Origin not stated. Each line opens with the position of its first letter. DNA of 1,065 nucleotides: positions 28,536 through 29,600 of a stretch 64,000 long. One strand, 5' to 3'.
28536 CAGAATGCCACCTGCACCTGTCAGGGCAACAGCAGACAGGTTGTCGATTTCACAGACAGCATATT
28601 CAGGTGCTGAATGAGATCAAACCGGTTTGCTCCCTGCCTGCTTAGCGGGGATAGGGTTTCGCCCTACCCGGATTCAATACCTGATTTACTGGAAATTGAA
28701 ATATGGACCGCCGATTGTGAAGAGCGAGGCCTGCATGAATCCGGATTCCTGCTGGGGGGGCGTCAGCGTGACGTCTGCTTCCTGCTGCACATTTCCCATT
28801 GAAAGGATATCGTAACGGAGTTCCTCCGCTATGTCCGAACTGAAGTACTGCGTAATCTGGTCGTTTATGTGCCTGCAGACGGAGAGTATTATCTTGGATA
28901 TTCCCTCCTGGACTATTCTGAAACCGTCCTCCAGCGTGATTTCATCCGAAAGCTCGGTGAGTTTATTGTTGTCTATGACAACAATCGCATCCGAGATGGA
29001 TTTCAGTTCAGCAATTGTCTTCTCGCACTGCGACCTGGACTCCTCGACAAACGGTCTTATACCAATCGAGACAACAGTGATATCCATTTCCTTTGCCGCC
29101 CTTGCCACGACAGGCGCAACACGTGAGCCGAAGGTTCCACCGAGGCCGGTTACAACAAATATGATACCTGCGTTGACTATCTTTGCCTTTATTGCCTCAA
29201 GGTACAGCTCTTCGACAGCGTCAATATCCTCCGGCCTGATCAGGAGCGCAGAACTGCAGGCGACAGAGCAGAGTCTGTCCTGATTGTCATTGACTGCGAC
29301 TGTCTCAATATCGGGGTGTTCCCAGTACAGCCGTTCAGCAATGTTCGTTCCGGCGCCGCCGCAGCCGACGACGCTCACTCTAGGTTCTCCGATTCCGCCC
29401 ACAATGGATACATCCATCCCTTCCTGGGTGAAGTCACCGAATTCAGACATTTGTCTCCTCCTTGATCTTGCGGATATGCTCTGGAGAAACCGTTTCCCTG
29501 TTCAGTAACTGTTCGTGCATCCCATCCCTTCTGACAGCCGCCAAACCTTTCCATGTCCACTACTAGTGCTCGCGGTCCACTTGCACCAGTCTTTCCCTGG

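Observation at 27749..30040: RHH adaptor + minimal FtsZ/tubulin GTPase cassette with palindromic sites: candidate TubR/ParR-TubZ-like or FtsZl1-type module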

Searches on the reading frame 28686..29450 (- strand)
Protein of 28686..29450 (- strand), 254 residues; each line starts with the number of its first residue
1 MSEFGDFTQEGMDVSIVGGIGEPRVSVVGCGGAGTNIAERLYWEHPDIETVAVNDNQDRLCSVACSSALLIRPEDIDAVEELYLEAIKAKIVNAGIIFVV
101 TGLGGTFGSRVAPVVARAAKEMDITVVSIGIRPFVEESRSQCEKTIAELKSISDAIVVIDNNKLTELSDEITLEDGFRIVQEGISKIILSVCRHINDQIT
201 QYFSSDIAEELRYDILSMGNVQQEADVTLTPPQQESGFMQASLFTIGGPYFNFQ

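Call 4: search_protein_families(library=pfam, proteins=[window:28686-29450:-], max_evalue=1)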
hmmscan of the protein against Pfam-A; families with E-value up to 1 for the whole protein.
window:28686-29450:- (254 aa): 4 families
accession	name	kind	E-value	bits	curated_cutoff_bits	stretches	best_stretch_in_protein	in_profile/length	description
PF00091.31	Tubulin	-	7.2e-17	62.7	33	1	81-168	93-189/190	Tubulin/FtsZ family, GTPase domain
PF02254.24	TrkA_N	-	0.015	16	23.8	1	27-92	3-68/116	TrkA-N domain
PF03435.24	Sacchrp_dh_NADP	-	0.19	12.5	25.1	0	99-164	2-58/129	Saccharopine dehydrogenase NADP binding domain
PF05834.18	Lycopene_cycl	-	0.2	11.1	23.4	1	25-57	2-34/380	Lycopene cyclase protein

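Call 5: search_protein_families(library=ncbifam, proteins=[window:28686-29450:-], max_evalue=1)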
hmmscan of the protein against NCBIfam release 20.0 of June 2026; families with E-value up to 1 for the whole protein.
window:28686-29450:- (254 aa): 7 families
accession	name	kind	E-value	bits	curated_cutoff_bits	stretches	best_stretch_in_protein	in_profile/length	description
TIGR00065.1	ftsZ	equivalog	2.1e-26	93.1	295.2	1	23-196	18-207/353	cell division protein FtsZ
NF010000.0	PRK13473.1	subfamily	0.0014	17.3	615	1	62-204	162-301/475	aminobutyraldehyde dehydrogenase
TIGR03374.1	ABALDH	equivalog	0.01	14.6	909.3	1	62-204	161-300/472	aminobutyraldehyde dehydrogenase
NF007039.0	PRK09496.3-2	equivalog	0.029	13.2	293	0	24-52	2-30/446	Trk system potassium transporter TrkA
NF046103.1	NOXase_Strep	equivalog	0.062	12.3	600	1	25-85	2-60/442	H2O-forming NADH oxidase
TIGR03944.1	dehyd_SbnB_fam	equivalog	0.064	12.3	326.9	1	23-89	133-199/327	2,3-diaminopropionate biosynthesis protein SbnB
NF047409.1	Cys_reg_CymR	equivalog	0.15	12.2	195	1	79-170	37-126/139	cysteine metabolism transcriptional regulator CymR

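Call 7: find_homologous_proteins(query=window:28686-29450:-, max_evalue=0.001)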
Query window:28686-29450:- (254 aa): 36 proteins with E <= 0.001 among 1206 candidates.
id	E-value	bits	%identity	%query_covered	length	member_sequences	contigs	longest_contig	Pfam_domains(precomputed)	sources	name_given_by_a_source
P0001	1.0e-159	548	99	100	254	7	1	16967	PF00091.32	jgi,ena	-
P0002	5.3e-122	424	73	100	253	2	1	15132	PF00091.32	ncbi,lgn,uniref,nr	ncbi:MAG: hypothetical protein KIY12_05905 [Thermoplasmata archaeon]|uniref:Tubulin/FtsZ GTPase doma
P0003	4.4e-110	385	66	100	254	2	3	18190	PF00091.32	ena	-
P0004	5.9e-109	381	67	100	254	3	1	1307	PF00091.32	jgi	jgi:cell division protein FtsZ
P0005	2.5e-108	379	67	100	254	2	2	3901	PF00091.32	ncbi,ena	-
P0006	2.0e-106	373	65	100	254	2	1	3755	PF00091.32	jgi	jgi:cell division protein FtsZ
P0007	1.8e-88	314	60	100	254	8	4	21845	PF00091.32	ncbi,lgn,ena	-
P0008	2.6e-86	307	57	100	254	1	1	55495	PF00091.32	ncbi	-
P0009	1.0e-83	299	53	100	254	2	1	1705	PF00091.32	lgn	-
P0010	1.2e-82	295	53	100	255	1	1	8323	PF00091.32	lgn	-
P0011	5.4e-79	283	52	95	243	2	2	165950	PF00091.32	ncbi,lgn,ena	-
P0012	3.2e-69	251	48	100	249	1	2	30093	PF00091.32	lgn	-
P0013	1.5e-30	125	34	93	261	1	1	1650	PF00091.32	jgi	jgi:cell division protein FtsZ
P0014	1.3e-29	122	33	91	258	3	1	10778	PF00091.32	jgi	jgi:cell division protein FtsZ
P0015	2.8e-12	65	29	68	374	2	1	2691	PF00091.32,PF12327.14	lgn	-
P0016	3.7e-11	61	32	68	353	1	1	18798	PF00091.32,PF12327.14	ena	-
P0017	1.1e-10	60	31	77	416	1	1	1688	PF00091.32,PF12327.14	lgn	-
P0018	1.2e-10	60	33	55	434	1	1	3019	PF00091.32,PF12327.14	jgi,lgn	jgi:cell division protein FtsZ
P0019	2.7e-10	58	30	66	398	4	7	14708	PF00091.32,PF12327.14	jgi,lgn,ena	jgi:cell division protein FtsZ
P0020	4.3e-10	58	34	58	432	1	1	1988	PF00091.32,PF12327.14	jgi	jgi:cell division protein FtsZ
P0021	3.6e-9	55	31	74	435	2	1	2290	PF00091.32,PF12327.14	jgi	jgi:cell division protein FtsZ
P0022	6.5e-9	54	37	39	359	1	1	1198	PF00091.32,PF12327.14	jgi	jgi:cell division protein FtsZ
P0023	8.1e-9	54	28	72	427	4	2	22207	PF00091.32,PF12327.14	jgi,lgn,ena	-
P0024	8.6e-9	54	29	66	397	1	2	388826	PF00091.32,PF12327.14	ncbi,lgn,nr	ncbi:MAG: cell division protein FtsZ [Candidatus Yonathbacteria bacterium]|nr:cell division protein 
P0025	1.6e-8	53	31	74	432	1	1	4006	PF00091.32,PF12327.14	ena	-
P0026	1.8e-8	53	33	48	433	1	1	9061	PF00091.32,PF12327.14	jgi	jgi:cell division protein FtsZ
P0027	3.5e-8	52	31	61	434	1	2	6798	PF00091.32,PF12327.14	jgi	jgi:cell division protein FtsZ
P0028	4.5e-8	51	34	66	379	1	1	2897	PF00091.32,PF12327.14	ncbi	-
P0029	5.3e-8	51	34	66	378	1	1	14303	PF00091.32,PF12327.14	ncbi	-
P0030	5.3e-8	51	32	64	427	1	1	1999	PF00091.32,PF12327.14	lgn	-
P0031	3.6e-7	48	29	72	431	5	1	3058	PF00091.32,PF12327.14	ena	-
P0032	5.9e-7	48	27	89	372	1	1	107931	PF00091.32,PF12327.14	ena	-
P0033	1.4e-5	43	27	65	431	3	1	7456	PF00091.32,PF12327.14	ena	-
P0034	1.6e-5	43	29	46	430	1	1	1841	PF00091.32,PF12327.14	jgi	jgi:cell division protein FtsZ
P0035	4.5e-5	41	32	43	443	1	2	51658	PF00091.32,PF12327.14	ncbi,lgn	-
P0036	4.6e-5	41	28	71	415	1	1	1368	PF00091.32,PF12327.14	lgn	-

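Call 8: search_solved_structures(query=window:28686-29450:-, max_evalue=0.01, show_alignments=2)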
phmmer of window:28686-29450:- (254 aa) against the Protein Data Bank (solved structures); distinct sequences matched with E-value up to 0.01: 53.
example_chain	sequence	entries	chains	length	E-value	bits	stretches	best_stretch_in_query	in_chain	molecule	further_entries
2r6r_1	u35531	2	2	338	5.1e-19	72.2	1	24-195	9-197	Cell division protein ftsZ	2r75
1w5e_A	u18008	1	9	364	4.3e-17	65.9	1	23-191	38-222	FTSZ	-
1w58_1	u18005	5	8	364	4.4e-17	65.9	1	23-191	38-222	CELL DIVISION PROTEIN FTSZ HOMOLOG 1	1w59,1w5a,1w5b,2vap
1fsz_A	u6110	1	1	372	4.8e-17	65.8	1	23-191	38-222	FTSZ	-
9v7v_A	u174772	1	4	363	8.1e-17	65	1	5-183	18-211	Cell division protein FtsZ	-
5mn4_A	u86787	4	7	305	2.5e-13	53.6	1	25-178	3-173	Cell division protein FtsZ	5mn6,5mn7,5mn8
5xdv_A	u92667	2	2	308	2.5e-13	53.6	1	25-179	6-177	Cell division protein FtsZ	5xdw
2vam_A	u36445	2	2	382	2.6e-13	53.5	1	23-178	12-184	CELL DIVISION PROTEIN FTSZ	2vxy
7oja_A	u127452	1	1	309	2.9e-13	53.4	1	25-178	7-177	Cell division protein FtsZ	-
7ohh_A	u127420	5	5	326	3e-13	53.3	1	24-178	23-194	Cell division protein FtsZ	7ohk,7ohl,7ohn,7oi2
6rvn_A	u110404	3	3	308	3e-13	53.3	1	25-178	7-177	Cell division protein FtsZ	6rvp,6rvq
7ojz_A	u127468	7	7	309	3.1e-13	53.3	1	25-178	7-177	Cell division protein FtsZ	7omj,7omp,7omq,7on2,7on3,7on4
7ojb_A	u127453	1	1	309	3.1e-13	53.3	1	25-178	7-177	Cell division protein FtsZ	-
3vo9_A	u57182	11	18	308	3.5e-13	53.1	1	25-178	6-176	Cell division protein FtsZ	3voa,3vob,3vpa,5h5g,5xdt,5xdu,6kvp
6rvm_A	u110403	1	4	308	3.6e-13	53.1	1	25-178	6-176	Cell division protein FtsZ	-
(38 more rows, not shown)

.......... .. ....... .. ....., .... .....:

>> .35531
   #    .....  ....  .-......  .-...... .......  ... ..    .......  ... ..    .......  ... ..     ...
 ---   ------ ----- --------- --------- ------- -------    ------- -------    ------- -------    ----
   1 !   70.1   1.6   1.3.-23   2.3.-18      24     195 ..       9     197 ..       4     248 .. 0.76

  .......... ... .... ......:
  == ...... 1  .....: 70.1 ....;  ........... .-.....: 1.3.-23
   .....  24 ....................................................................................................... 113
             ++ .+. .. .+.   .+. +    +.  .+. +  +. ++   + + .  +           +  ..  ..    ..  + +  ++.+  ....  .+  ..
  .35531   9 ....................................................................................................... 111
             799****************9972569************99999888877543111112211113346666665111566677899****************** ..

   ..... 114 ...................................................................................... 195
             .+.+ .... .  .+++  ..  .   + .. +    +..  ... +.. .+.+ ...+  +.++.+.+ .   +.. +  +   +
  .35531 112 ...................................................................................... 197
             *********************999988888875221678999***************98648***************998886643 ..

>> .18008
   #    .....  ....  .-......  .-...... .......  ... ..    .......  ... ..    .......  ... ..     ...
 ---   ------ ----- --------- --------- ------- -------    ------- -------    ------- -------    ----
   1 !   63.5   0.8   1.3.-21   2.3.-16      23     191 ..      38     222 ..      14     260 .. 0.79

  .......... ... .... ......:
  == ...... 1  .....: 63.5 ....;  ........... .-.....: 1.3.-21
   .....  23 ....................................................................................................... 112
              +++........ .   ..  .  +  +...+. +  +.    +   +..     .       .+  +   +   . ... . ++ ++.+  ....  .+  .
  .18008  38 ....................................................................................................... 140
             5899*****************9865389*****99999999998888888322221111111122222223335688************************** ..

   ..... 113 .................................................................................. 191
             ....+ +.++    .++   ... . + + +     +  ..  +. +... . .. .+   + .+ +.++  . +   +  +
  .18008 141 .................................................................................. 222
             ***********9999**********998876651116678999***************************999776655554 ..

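Call 11: find_encoding_contigs(protein=P0002, flank=6000, max_places=2)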
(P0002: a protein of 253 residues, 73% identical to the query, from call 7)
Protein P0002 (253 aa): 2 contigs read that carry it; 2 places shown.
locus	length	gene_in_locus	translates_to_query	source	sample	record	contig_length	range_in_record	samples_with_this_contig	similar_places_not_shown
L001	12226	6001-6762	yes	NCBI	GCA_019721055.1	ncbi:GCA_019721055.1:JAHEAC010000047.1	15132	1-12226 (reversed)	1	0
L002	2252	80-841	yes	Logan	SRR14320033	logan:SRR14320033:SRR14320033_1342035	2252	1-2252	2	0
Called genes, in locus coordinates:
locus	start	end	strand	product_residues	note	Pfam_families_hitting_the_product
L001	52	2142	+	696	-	PF13360:PQQ_2, PF13570:Beta-prop_ACSF4, PF00801:PKD, PF18911:PKD_4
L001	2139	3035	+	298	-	PF02361:CbiQ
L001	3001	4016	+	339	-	PF25199:nSTAND_NTPase5 (faint), PF00005:ABC_tran, PF00437:T2SSE (faint), PF00931:NB-ARC (faint), PF01580:FtsK_SpoIIIE (faint), PF01637:ATPase_2 (faint), PF00005:ABC_tran, PF13191:AAA_16 (weak), +10 more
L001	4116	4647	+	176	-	PF00005:ABC_tran (weak), PF13304:AAA_21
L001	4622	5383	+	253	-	PF07155:ECF-ribofla_trS, PF12822:ECF_trnsprt, PF20221:DUF6580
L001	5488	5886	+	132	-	-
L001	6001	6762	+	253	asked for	PF00091:Tubulin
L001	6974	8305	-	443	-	PF01555:N6_N4_Mtase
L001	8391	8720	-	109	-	PF00583:Acetyltransf_1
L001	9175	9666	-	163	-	PF01877:RNA_binding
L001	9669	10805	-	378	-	PF01513:NAD_kinase, PF20143:NAD_kinase_C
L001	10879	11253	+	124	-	PF19479:DUF6015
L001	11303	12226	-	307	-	PF00180:Iso_dh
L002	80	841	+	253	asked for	PF00091:Tubulin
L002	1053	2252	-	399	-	?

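Call 12: find_encoding_contigs(protein=P0007, flank=6000, max_places=2)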
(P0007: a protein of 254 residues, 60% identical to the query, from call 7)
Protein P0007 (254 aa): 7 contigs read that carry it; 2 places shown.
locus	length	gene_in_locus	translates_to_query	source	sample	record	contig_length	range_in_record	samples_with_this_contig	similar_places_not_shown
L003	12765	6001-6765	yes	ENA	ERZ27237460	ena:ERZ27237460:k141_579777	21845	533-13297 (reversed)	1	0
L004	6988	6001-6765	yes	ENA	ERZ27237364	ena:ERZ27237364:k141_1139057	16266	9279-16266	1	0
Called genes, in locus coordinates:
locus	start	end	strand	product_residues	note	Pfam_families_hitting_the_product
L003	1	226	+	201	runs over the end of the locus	PF21715:CggR_N, PF22167:PH0730-like_N, PF14544:DUF4443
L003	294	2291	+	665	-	PF13360:PQQ_2, PF13570:Beta-prop_ACSF4, PF13360:PQQ_2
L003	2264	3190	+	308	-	PF02361:CbiQ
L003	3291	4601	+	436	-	PF00005:ABC_tran, PF02463:SMC_N (faint), PF13304:AAA_21 (faint), PF00005:ABC_tran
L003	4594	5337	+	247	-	PF07155:ECF-ribofla_trS, PF20221:DUF6580 (weak)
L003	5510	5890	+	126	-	PF01402:RHH_1 (faint)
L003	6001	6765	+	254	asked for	PF00091:Tubulin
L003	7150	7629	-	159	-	PF01877:RNA_binding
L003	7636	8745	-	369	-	PF01513:NAD_kinase, PF00781:DAGK_cat (weak), PF20143:NAD_kinase_C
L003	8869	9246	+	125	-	PF19479:DUF6015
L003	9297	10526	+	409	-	PF01676:Metalloenzyme, PF10143:PhosphMutase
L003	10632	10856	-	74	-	PF21965:SAMP2, PF02597:ThiS (weak)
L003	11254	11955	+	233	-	PF00731:AIRC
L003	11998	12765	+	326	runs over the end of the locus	PF00583:Acetyltransf_1, PF13508:Acetyltransf_7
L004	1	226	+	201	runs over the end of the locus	PF21715:CggR_N, PF22167:PH0730-like_N, PF14544:DUF4443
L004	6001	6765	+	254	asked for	PF00091:Tubulin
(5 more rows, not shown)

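Call 13: find_encoding_contigs(protein=P0011, flank=6000, max_places=2)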
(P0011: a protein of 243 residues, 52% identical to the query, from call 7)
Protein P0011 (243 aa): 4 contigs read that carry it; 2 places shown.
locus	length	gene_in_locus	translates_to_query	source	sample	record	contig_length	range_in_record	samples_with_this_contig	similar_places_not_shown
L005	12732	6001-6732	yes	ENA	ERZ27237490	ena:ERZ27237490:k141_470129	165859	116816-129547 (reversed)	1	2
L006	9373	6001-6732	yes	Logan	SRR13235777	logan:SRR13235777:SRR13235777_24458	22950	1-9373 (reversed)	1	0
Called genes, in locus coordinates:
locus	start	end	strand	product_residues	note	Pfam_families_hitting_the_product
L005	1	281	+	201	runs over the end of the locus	PF21715:CggR_N (weak), PF22167:PH0730-like_N (weak), PF14544:DUF4443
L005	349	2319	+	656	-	PF13360:PQQ_2, PF13570:Beta-prop_ACSF4 (faint), PF13360:PQQ_2 (weak)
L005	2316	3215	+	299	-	PF02361:CbiQ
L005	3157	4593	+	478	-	PF00437:T2SSE (faint), PF25199:nSTAND_NTPase5 (faint), PF00005:ABC_tran, PF00931:NB-ARC (faint), PF13191:AAA_16 (faint), PF13401:AAA_22 (faint), PF00005:ABC_tran, PF13304:AAA_21 (weak), +6 more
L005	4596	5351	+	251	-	PF07155:ECF-ribofla_trS, PF20221:DUF6580 (weak)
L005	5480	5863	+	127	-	-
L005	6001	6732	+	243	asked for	PF00091:Tubulin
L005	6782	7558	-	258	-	PF24038:DUF7347 (weak)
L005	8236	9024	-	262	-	PF18423:zf_CopZ, PF04324:Fer2_BFD (weak)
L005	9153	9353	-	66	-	-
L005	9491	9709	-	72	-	-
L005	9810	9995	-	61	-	-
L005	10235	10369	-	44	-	-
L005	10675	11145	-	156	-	PF01877:RNA_binding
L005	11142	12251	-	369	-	PF01513:NAD_kinase, PF20143:NAD_kinase_C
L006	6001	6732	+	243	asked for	PF00091:Tubulin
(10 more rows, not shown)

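Call 16: find_encoding_contigs(protein=P0014, flank=6000, max_places=2)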
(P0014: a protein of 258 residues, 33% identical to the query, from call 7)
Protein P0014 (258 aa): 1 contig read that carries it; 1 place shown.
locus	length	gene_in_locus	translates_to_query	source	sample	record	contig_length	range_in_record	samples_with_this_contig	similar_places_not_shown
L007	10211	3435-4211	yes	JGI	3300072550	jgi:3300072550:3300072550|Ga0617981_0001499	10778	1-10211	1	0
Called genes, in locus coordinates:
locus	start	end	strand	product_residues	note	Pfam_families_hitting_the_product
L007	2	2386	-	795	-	?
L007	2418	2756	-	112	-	-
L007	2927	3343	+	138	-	PF17723:RHH_8 (faint), PF01402:RHH_1 (weak)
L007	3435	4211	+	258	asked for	PF00091:Tubulin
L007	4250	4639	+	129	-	-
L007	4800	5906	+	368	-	PF01513:NAD_kinase, PF00781:DAGK_cat (weak), PF20143:NAD_kinase_C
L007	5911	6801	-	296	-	PF02775:TPP_enzyme_C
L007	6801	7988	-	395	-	PF01855:POR_N, PF17147:PFOR_II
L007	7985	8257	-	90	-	PF12797:Fer4_2 (faint), PF00037:Fer4 (faint), PF12837:Fer4_6 (faint), PF13237:Fer4_10 (weak), PF14697:Fer4_21, PF12838:Fer4_7 (weak), PF13484:Fer4_16 (faint)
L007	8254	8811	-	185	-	PF01558:POR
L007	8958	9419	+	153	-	PF01877:RNA_binding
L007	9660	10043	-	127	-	PF02656:DUF202 (faint)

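Call 17: find_encoding_contigs(protein=P0012, flank=6000, max_places=2)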
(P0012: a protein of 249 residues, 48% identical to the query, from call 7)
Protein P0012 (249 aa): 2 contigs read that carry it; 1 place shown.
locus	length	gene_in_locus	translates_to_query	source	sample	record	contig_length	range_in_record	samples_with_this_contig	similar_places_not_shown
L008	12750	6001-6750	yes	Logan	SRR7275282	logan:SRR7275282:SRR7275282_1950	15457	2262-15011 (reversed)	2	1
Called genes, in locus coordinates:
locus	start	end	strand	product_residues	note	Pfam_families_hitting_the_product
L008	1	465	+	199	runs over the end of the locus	PF21715:CggR_N, PF22167:PH0730-like_N, PF14544:DUF4443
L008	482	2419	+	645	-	PF13360:PQQ_2 (weak), PF13570:Beta-prop_ACSF4, PF13360:PQQ_2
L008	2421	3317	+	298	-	PF02361:CbiQ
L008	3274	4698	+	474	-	PF00437:T2SSE (faint), PF13175:AAA_15 (faint), PF13476:AAA_23 (faint), PF25199:nSTAND_NTPase5 (faint), PF00005:ABC_tran, PF01078:Mg_chelatase (faint), PF02463:SMC_N (weak), PF00005:ABC_tran, +8 more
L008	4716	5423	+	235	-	PF07155:ECF-ribofla_trS, PF12822:ECF_trnsprt (weak), PF20221:DUF6580 (weak)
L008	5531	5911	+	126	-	-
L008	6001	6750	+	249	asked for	PF00091:Tubulin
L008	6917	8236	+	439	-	PF01547:SBP_bac_1, PF13416:SBP_bac_8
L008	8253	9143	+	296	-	PF00528:BPD_transp_1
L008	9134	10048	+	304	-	PF00528:BPD_transp_1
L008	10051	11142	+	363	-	PF00005:ABC_tran, PF13304:AAA_21 (faint)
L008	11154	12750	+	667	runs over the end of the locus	PF06202:GDE_C (weak)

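Call 18: find_encoding_contigs(protein=P0008, flank=6000, max_places=2)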
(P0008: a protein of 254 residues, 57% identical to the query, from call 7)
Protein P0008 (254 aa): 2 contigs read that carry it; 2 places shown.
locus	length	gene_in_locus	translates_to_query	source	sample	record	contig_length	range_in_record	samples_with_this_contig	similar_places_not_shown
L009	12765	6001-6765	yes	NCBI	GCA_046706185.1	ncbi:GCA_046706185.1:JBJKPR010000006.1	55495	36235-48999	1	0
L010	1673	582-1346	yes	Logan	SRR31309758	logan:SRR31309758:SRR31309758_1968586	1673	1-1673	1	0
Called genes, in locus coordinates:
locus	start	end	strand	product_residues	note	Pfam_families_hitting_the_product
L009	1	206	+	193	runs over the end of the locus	PF21715:CggR_N, PF22167:PH0730-like_N, PF14544:DUF4443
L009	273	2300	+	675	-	PF13570:Beta-prop_ACSF4 (weak), PF13360:PQQ_2, PF13570:Beta-prop_ACSF4 (weak), PF13360:PQQ_2 (weak)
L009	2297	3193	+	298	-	PF02361:CbiQ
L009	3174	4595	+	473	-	PF00005:ABC_tran, PF00931:NB-ARC (faint), PF13175:AAA_15 (faint), PF13191:AAA_16 (faint), PF13476:AAA_23 (faint), PF13555:AAA_29 (faint), PF00005:ABC_tran, PF13304:AAA_21 (weak), +4 more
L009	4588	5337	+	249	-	PF07155:ECF-ribofla_trS, PF20221:DUF6580 (weak)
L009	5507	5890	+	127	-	-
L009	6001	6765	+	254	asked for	PF00091:Tubulin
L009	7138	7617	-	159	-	PF01877:RNA_binding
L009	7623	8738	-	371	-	PF01513:NAD_kinase, PF00781:DAGK_cat (weak), PF20143:NAD_kinase_C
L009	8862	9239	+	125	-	PF19479:DUF6015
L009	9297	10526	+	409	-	PF01676:Metalloenzyme, PF10143:PhosphMutase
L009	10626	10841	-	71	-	PF21965:SAMP2, PF02597:ThiS (weak)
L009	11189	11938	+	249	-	PF00731:AIRC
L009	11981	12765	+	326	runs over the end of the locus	PF00583:Acetyltransf_1, PF13673:Acetyltransf_10 (faint), PF13508:Acetyltransf_7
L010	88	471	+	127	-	-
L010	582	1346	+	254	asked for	PF00091:Tubulin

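Call 31: predict_structure(alignment_id=A1)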
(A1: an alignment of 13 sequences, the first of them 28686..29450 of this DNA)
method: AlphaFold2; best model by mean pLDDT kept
length: 254 residues; sequences in the alignment: 13
mean_pLDDT: 73.4   pTM: 0.70
mean pLDDT of the five models: 73.4, 73.0, 72.4, 70.9, 66.0
residues with pLDDT >= 90: 94; 70-90: 72; 50-70: 24; < 50: 64
segments of 3 or more residues with pLDDT < 50: 1-20, 207-241, 247-254
pLDDT, mean of each block of 10 residues (from residue 1): 32 33 84 90 82 95 94 95 97 92 90 96 93 74 90 89 71 81 84 72 54 43 29 36 52 38
secondary structure, 60 per line:
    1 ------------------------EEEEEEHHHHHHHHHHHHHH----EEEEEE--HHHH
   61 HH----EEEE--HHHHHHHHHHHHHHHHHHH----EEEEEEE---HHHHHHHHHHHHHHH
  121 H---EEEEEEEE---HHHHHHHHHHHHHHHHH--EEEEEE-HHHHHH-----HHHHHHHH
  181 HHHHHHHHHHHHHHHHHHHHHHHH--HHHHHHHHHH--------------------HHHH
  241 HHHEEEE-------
elements in order: E25-30 H31-44 E49-54 H57-62 E67-70 H73-91 E96-102 H106-121 E125-132 H136-152 E155-160 H162-167 H173-204 H207-216 H237-243 E244-247
